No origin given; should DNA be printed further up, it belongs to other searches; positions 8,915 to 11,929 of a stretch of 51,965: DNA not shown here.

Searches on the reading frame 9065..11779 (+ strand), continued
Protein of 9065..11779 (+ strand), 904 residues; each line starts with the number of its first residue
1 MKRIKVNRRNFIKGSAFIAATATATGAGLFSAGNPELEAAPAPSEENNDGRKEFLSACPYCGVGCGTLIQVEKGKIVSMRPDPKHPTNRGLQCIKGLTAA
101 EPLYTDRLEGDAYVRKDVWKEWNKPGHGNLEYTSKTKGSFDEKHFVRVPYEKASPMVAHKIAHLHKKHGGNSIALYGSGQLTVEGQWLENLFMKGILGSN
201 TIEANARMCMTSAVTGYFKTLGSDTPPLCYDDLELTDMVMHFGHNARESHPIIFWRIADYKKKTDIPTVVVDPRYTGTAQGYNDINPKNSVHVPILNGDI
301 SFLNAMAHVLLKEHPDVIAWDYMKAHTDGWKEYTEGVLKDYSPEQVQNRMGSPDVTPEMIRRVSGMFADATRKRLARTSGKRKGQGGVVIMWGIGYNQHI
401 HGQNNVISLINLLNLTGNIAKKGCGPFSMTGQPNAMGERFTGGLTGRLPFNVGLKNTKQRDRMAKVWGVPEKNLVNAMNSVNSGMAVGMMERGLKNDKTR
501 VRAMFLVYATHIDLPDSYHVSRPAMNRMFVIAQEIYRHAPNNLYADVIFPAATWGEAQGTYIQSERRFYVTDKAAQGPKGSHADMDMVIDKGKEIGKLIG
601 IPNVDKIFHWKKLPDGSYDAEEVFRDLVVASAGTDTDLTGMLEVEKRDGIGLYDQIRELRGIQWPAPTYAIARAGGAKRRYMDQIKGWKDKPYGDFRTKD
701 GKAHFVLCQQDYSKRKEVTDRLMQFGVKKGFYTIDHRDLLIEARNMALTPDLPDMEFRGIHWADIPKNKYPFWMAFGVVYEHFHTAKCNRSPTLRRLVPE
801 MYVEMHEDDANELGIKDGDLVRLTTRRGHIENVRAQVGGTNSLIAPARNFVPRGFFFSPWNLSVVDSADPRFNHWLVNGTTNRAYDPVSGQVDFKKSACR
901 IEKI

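Call 45: search_solved_structures(query=window:9065-11779:+, max_evalue=1e-60, show_alignments=2)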
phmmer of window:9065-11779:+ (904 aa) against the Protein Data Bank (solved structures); distinct sequences matched with E-value up to 1e-60: 6.
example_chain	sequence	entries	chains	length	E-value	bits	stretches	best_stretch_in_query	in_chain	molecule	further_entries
2nya_A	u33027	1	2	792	3.3e-71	243.7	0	56-589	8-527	Periplasmic nitrate reductase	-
7qv7_S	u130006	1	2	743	8.9e-68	232.4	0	144-584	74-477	Hydrogen dependent carbon dioxide reductase subunit FdhF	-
9pxt_A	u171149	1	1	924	2e-67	231.2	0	7-327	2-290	Periplasmic nitrate reductase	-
2jio_A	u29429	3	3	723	6.7e-66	226.2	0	52-619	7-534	PERIPLASMIC NITRATE REDUCTASE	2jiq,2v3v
2jim_A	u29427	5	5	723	3.3e-65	223.9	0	52-619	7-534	PERIPLASMIC NITRATE REDUCTASE | PROTEIN (PERIPLASMIC NITRATE REDUCTASE)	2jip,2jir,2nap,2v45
3ml1_A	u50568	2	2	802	1.2e-64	222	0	56-593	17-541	Periplasmic nitrate reductase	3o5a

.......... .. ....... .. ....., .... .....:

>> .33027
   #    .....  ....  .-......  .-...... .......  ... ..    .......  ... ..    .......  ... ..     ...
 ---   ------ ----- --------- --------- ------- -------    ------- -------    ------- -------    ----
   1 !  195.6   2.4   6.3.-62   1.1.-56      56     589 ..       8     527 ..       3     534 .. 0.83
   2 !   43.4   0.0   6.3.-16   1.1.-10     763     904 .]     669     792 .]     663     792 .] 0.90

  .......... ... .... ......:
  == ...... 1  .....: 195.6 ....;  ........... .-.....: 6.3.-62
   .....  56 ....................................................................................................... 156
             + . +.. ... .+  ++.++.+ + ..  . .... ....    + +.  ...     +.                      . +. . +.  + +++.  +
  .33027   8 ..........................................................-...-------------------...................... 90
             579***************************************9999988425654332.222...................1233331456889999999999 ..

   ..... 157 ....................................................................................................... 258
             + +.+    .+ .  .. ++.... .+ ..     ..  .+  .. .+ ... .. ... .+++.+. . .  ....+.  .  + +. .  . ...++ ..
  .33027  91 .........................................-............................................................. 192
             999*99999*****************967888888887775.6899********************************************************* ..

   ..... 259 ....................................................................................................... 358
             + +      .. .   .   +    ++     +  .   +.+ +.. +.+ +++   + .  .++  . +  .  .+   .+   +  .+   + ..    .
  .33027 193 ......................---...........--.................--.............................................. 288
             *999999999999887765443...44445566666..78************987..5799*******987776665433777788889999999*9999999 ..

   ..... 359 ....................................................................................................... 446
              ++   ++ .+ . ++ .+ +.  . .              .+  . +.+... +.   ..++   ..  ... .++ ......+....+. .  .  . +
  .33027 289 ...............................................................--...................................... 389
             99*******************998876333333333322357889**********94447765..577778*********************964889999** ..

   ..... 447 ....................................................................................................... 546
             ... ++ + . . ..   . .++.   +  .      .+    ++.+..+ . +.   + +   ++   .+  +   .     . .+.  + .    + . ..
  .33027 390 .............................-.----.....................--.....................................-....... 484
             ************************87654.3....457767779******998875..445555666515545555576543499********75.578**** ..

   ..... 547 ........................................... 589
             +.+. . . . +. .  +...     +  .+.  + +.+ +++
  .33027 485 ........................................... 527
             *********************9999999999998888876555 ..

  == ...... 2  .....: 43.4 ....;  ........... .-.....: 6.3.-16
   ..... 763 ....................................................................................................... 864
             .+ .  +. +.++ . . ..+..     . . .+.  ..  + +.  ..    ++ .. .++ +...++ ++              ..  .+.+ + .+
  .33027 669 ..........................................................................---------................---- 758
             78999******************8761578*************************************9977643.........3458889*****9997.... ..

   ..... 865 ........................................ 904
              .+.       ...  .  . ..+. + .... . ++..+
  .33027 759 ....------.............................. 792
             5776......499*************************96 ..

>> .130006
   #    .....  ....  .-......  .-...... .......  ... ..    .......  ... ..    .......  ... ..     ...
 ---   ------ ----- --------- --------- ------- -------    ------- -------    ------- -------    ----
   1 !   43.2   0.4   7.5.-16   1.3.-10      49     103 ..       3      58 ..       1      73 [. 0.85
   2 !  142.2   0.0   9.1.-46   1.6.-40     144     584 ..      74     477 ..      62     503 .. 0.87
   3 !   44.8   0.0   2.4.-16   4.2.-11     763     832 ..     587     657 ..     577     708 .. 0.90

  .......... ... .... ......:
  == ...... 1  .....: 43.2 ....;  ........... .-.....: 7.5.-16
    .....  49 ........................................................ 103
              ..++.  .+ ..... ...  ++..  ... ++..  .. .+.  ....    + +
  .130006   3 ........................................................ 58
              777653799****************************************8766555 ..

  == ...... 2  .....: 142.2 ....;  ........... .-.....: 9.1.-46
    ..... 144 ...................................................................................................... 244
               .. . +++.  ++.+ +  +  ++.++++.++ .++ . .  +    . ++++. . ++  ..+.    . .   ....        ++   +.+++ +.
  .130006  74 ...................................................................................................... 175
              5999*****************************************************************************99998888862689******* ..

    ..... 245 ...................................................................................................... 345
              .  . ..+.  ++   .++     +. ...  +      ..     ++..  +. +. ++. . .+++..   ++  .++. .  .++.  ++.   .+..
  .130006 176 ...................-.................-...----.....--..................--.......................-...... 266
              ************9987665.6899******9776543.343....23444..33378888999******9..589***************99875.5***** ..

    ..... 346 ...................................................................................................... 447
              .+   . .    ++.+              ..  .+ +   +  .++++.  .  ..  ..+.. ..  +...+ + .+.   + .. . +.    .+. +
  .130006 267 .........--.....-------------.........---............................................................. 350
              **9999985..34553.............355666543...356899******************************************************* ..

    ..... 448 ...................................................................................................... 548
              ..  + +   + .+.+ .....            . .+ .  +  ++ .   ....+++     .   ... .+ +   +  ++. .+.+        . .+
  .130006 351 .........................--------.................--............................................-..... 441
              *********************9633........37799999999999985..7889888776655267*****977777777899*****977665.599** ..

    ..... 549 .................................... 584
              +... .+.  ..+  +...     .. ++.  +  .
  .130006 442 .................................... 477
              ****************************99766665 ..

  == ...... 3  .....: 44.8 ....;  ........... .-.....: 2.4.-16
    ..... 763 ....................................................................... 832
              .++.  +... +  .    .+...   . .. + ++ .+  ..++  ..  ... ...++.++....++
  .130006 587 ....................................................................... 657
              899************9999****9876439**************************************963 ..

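Call 85: find_encoding_contigs(protein=P0199, flank=10000, max_places=1)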
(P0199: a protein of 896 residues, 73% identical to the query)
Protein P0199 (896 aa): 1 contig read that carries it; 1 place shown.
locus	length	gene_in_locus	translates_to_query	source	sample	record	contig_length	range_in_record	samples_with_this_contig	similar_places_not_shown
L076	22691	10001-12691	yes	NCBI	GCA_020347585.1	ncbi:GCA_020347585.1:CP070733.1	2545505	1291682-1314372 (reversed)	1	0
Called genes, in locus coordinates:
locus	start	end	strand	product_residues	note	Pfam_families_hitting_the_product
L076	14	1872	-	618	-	PF13426:PAS_9 (faint), PF08448:PAS_4, PF00990:GGDEF, PF00563:EAL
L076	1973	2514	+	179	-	PF01370:Epimerase, PF16363:GDP_Man_Dehyd (faint)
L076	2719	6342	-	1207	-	PF27051:TamB_N, PF04357:TamB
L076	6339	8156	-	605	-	PF17243:POTRA_TamA_1, PF07244:POTRA (weak), PF01103:Omp85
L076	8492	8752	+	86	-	-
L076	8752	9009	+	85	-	-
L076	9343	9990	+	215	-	PF13442:Cytochrome_CBB3, PF00034:Cytochrom_C, PF13442:Cytochrome_CBB3 (weak)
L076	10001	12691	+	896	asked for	PF04879:Molybdop_Fe4S4, PF00384:Molybdopterin, PF01568:Molydop_binding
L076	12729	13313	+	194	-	PF13183:Fer4_8 (faint), PF13534:Fer4_17 (faint), PF13237:Fer4_10 (faint), PF12797:Fer4_2 (faint), PF00037:Fer4 (faint), PF12837:Fer4_6 (faint), PF12838:Fer4_7, PF13187:Fer4_9 (weak), +2 more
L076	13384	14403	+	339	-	PF12801:Fer4_5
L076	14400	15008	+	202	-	PF13534:Fer4_17 (faint), PF12838:Fer4_7, PF13187:Fer4_9 (weak), PF00037:Fer4 (weak), PF12838:Fer4_7, PF13237:Fer4_10 (weak), PF14697:Fer4_21 (weak), PF12838:Fer4_7 (weak), +7 more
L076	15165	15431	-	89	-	-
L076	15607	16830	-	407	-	PF01494:FAD_binding_3, PF05834:Lycopene_cycl (faint), PF07992:Pyr_redox_2 (faint)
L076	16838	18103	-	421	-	PF01494:FAD_binding_3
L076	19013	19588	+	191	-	PF00006:ATP-synt_ab, PF00306:ATP-synt_ab_C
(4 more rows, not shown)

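Call 86: find_encoding_contigs(protein=P0190, flank=10000, max_places=1)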
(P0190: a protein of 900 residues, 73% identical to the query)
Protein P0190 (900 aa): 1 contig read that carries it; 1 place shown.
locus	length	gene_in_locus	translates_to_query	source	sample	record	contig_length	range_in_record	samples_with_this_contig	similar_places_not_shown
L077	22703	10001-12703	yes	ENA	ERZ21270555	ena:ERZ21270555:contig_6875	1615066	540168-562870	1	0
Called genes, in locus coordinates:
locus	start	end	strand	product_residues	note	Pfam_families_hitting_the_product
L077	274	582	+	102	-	PF01527:HTH_Tnp_1, PF13518:HTH_28 (weak)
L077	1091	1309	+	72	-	PF00665:rve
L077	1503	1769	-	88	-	-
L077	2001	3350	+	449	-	PF00078:RVT_1, PF08388:GIIM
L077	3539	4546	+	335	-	-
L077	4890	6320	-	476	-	PF05598:DUF772, PF01609:DDE_Tnp_1, PF13751:DDE_Tnp_1_6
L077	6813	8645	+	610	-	-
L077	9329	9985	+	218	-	PF00034:Cytochrom_C, PF13442:Cytochrome_CBB3, PF00034:Cytochrom_C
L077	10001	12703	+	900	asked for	PF04879:Molybdop_Fe4S4, PF00384:Molybdopterin, PF01568:Molydop_binding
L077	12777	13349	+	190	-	PF13183:Fer4_8 (faint), PF13534:Fer4_17 (faint), PF13237:Fer4_10 (faint), PF00037:Fer4 (faint), PF12797:Fer4_2 (faint), PF12838:Fer4_7, PF13187:Fer4_9 (weak), PF12838:Fer4_7 (weak), +5 more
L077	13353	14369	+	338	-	PF12801:Fer4_5, PF12838:Fer4_7 (faint), PF13187:Fer4_9 (faint)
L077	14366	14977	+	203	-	PF13534:Fer4_17 (faint), PF13183:Fer4_8 (faint), PF12838:Fer4_7, PF13187:Fer4_9 (weak), PF13237:Fer4_10 (weak), PF14697:Fer4_21 (weak), PF12838:Fer4_7 (weak), PF13187:Fer4_9 (weak), +7 more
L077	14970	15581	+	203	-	-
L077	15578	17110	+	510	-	PF12801:Fer4_5 (weak)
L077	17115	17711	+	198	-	PF13187:Fer4_9 (faint), PF13237:Fer4_10 (faint), PF00037:Fer4 (faint), PF12837:Fer4_6 (faint), PF12838:Fer4_7 (weak), PF14697:Fer4_21 (weak)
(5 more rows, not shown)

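Call 87: find_encoding_contigs(protein=P0166, flank=10000, max_places=1)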
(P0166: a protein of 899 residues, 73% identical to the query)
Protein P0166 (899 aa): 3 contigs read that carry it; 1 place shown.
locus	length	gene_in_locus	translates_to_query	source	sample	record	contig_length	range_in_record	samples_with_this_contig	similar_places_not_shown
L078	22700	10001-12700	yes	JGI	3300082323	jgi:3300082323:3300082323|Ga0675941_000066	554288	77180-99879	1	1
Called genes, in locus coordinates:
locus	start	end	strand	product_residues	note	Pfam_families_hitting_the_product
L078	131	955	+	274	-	PF10977:DUF2797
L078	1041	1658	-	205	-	PF05618:RimB-like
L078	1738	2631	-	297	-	PF03881:Fructosamin_kin (faint), PF01636:APH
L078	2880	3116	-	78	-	PF11869:DUF3389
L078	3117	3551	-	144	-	PF03061:4HBT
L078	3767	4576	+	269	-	PF01435:Peptidase_M48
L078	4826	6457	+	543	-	PF00672:HAMP, PF00015:MCPsignal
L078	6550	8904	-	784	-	PF03190:Thioredox_DsbH, PF13899:Thioredoxin_7, PF11412:DsbD_N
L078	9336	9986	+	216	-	PF00034:Cytochrom_C, PF13442:Cytochrome_CBB3, PF00034:Cytochrom_C (weak)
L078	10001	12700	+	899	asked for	PF04879:Molybdop_Fe4S4, PF00384:Molybdopterin, PF01568:Molydop_binding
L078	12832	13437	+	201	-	PF13183:Fer4_8 (faint), PF13534:Fer4_17 (faint), PF13237:Fer4_10 (faint), PF14697:Fer4_21 (weak), PF12838:Fer4_7, PF13187:Fer4_9 (weak), PF00037:Fer4 (weak), PF12838:Fer4_7 (weak), +4 more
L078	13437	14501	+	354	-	PF12801:Fer4_5, PF12838:Fer4_7 (faint)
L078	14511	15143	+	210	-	PF12838:Fer4_7, PF13187:Fer4_9 (weak), PF13237:Fer4_10 (weak), PF00037:Fer4 (weak), PF12838:Fer4_7, PF13237:Fer4_10 (weak), PF14697:Fer4_21, PF12838:Fer4_7 (weak), +8 more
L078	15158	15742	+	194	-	-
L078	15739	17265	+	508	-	PF12801:Fer4_5 (faint)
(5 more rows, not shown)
